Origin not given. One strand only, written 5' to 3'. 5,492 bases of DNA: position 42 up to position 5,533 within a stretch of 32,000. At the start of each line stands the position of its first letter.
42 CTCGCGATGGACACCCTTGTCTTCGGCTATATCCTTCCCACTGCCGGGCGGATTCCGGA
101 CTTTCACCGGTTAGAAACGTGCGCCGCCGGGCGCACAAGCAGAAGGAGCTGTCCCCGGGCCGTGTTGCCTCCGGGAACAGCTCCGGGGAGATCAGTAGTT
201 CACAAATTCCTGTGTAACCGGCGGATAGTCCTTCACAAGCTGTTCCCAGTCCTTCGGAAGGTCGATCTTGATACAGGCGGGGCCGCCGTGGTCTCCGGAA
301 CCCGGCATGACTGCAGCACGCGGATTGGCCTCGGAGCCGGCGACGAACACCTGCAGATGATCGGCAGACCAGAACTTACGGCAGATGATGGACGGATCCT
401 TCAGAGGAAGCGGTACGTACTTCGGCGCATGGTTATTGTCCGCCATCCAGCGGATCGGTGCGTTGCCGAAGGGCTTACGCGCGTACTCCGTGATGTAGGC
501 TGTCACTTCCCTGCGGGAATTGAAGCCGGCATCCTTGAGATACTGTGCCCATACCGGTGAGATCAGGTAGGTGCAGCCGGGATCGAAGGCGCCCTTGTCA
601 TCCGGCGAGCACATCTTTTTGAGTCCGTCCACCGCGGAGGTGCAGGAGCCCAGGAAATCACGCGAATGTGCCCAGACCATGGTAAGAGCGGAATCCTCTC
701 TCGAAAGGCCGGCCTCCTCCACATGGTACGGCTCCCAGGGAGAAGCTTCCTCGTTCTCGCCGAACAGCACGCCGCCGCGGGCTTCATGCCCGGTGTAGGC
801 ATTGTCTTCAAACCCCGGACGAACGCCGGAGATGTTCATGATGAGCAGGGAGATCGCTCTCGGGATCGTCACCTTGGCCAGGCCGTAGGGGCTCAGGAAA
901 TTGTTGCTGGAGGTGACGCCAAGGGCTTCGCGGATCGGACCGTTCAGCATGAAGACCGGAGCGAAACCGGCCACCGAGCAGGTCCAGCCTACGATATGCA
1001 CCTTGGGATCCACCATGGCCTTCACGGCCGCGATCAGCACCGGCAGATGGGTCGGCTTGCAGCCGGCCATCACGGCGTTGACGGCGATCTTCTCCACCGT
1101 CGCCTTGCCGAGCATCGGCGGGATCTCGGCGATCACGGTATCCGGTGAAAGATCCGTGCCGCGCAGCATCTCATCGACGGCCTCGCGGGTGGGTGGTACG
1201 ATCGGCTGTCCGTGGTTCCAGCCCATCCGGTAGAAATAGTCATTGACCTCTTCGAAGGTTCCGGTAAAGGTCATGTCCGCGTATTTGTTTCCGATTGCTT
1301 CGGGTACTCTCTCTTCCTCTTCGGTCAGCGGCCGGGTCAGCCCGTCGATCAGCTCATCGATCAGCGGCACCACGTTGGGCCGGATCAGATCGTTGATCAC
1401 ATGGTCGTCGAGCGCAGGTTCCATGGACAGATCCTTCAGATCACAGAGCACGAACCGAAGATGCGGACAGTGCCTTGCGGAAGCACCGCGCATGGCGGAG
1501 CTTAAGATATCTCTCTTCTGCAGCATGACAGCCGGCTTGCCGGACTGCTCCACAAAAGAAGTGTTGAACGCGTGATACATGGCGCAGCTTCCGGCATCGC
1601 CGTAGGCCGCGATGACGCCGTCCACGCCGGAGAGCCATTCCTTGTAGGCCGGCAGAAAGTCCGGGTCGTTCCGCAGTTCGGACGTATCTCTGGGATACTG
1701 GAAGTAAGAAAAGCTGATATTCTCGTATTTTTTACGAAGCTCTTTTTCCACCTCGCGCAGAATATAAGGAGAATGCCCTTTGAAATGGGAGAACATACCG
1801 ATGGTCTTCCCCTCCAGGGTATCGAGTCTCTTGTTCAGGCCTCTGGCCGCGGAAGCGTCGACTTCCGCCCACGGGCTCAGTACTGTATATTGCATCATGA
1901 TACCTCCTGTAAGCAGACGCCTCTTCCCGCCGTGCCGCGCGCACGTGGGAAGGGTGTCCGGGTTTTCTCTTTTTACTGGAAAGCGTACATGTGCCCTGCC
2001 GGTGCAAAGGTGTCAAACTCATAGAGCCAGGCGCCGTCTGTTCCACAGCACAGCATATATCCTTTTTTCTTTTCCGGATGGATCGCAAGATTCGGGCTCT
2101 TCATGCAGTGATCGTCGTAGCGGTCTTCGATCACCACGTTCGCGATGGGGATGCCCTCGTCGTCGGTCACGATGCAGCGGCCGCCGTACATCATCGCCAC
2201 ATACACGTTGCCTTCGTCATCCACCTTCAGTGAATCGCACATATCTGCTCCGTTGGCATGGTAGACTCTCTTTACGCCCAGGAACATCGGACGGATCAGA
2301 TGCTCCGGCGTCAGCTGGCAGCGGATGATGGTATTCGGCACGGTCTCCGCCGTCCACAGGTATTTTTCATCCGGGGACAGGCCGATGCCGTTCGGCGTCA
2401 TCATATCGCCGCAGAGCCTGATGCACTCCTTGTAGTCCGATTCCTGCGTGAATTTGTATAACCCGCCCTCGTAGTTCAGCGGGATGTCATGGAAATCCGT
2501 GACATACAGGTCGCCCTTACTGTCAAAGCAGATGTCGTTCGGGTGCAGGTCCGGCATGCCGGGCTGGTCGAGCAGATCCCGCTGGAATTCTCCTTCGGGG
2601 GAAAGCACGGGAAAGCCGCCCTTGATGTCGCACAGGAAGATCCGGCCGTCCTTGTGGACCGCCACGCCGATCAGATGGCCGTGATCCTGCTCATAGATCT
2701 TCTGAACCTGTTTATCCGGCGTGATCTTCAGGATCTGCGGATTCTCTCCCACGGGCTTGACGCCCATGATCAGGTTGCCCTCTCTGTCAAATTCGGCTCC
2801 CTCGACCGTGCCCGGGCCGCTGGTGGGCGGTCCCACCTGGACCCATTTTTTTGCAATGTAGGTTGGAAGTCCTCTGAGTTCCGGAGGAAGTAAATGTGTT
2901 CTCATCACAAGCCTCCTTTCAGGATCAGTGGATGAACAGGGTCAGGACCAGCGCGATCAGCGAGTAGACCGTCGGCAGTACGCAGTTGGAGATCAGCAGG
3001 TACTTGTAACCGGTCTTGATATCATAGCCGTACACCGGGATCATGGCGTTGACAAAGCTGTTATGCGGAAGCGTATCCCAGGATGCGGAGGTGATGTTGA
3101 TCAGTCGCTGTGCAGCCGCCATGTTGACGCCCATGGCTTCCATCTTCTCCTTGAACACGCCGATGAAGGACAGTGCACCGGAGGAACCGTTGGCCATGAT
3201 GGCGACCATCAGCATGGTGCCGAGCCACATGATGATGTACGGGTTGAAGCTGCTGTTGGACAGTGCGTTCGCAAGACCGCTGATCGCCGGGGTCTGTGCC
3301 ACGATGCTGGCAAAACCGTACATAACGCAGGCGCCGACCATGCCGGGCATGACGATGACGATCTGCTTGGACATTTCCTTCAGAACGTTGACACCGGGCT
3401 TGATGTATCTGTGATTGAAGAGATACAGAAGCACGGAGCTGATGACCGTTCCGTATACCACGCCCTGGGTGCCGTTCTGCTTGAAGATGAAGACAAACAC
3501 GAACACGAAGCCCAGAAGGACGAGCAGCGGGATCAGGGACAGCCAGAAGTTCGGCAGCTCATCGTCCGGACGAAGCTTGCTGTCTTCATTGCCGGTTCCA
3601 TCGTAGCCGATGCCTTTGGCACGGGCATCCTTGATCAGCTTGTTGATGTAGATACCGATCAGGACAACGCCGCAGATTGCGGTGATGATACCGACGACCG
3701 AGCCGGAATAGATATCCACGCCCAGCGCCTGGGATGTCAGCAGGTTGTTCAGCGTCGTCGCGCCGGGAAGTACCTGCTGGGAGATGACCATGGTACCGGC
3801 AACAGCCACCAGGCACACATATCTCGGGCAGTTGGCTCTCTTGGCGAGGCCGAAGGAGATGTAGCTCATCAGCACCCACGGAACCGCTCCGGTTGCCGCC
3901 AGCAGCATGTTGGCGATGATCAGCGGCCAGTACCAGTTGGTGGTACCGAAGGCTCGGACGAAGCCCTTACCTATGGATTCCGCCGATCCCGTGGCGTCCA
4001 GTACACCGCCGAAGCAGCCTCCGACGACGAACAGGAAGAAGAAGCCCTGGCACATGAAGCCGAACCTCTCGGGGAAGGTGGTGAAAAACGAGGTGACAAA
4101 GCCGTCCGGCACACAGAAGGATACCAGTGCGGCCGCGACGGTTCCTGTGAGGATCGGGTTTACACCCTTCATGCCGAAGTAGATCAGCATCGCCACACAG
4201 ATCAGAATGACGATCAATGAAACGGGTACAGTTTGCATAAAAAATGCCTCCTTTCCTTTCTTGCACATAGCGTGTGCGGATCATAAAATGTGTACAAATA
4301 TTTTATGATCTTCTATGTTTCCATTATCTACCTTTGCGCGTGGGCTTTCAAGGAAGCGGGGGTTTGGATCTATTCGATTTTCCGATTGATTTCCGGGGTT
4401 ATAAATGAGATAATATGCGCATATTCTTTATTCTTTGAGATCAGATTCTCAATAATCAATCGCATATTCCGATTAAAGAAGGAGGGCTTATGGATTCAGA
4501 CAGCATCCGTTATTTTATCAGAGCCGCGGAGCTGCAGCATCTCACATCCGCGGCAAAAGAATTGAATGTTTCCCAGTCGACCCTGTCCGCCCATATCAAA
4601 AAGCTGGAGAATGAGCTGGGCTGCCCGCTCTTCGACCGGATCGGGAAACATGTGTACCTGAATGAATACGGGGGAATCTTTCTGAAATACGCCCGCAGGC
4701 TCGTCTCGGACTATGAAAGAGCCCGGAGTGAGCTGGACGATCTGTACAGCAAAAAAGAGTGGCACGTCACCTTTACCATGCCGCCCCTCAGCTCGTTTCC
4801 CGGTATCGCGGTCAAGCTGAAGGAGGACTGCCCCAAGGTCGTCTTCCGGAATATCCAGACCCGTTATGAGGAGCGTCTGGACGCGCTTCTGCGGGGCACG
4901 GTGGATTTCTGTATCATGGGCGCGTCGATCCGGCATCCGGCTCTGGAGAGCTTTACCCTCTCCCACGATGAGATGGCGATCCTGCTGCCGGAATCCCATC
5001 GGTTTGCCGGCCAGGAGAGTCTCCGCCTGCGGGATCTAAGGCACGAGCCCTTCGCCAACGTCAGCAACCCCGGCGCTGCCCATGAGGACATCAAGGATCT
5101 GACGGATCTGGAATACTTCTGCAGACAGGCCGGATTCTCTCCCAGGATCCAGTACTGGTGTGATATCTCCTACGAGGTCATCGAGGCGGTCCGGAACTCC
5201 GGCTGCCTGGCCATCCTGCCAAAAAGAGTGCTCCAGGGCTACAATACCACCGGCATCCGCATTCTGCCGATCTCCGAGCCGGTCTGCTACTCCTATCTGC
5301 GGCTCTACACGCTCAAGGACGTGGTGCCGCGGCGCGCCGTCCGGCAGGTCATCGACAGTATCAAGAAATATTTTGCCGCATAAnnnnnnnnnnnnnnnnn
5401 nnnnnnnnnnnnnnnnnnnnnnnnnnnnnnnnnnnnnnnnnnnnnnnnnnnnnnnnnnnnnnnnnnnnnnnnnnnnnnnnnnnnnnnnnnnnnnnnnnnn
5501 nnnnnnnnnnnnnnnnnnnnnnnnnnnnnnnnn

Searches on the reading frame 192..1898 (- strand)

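Call 10: search_protein_families(library=pfam, proteins=[window:192-1898:-], max_evalue=0.0001)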
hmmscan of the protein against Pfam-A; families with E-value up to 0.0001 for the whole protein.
window:192-1898:- (568 aa): 1 family
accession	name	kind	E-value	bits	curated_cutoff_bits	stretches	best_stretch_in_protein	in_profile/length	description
PF24696.1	UGSC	-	3.1e-12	47.4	25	1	6-152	2-143/172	UGSC family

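Call 75: search_protein_families(library=padloc, proteins=[window:192-1898:-], max_evalue=0.00001)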
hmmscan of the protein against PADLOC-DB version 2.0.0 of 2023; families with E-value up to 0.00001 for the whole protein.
window:192-1898:- (568 aa): 0 families

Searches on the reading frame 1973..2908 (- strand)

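Call 10: search_protein_families(library=pfam, proteins=[window:1973-2908:-], max_evalue=0.0001)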
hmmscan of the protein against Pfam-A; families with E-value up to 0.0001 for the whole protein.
window:1973-2908:- (311 aa): 2 families
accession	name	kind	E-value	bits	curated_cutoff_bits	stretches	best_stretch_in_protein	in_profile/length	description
PF08450.18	SGL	-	4.1e-23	82.7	26.3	1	56-256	21-218/246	SMP-30/Gluconolactonase/LRE-like region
PF01436.27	NHL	-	1.7e-07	31.4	20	0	122-140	3-21/28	NHL repeat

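Call 75: search_protein_families(library=padloc, proteins=[window:1973-2908:-], max_evalue=0.00001)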
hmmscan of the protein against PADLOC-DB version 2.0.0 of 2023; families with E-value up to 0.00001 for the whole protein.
window:1973-2908:- (311 aa): 0 families

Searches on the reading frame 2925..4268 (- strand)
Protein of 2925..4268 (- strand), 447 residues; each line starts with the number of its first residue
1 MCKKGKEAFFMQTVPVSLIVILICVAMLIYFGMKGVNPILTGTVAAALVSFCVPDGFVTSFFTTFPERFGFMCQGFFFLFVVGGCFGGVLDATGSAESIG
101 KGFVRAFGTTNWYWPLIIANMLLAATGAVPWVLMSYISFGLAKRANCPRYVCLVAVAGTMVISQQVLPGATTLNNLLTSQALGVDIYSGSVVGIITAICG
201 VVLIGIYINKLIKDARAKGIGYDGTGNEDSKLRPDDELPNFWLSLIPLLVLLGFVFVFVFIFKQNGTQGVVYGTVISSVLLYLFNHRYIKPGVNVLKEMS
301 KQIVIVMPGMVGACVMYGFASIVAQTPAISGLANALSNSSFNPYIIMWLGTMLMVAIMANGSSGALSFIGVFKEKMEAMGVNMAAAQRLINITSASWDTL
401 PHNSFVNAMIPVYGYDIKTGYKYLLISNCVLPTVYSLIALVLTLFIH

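Call 10: search_protein_families(library=pfam, proteins=[window:2925-4268:-], max_evalue=0.0001)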
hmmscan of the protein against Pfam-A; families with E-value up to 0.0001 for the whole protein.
window:2925-4268:- (447 aa): 1 family
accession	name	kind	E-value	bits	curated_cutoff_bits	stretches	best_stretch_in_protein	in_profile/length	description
PF02447.22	GntP_permease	-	1.8e-12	47.2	22.5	1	17-385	2-381/440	GntP family permease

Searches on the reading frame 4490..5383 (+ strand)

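Call 10: search_protein_families(library=pfam, proteins=[window:4490-5383:+], max_evalue=0.0001)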
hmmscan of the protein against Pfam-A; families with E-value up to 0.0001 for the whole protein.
window:4490-5383:+ (297 aa): 3 families
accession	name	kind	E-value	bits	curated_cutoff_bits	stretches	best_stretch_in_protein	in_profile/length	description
PF03466.25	LysR_substrate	-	4.8e-28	98.4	28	1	101-295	19-208/209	LysR substrate binding domain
PF00126.33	HTH_1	-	2.4e-19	69.5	26.6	1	5-61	3-59/60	Bacterial regulatory helix-turn-helix protein, lysR family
PF08279.18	HTH_11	-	8.2e-05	22.9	25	0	22-47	22-46/55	HTH domain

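Call 75: search_protein_families(library=padloc, proteins=[window:4490-5383:+], max_evalue=0.00001)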
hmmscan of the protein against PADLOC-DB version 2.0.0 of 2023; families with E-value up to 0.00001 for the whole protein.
window:4490-5383:+ (297 aa): 0 families
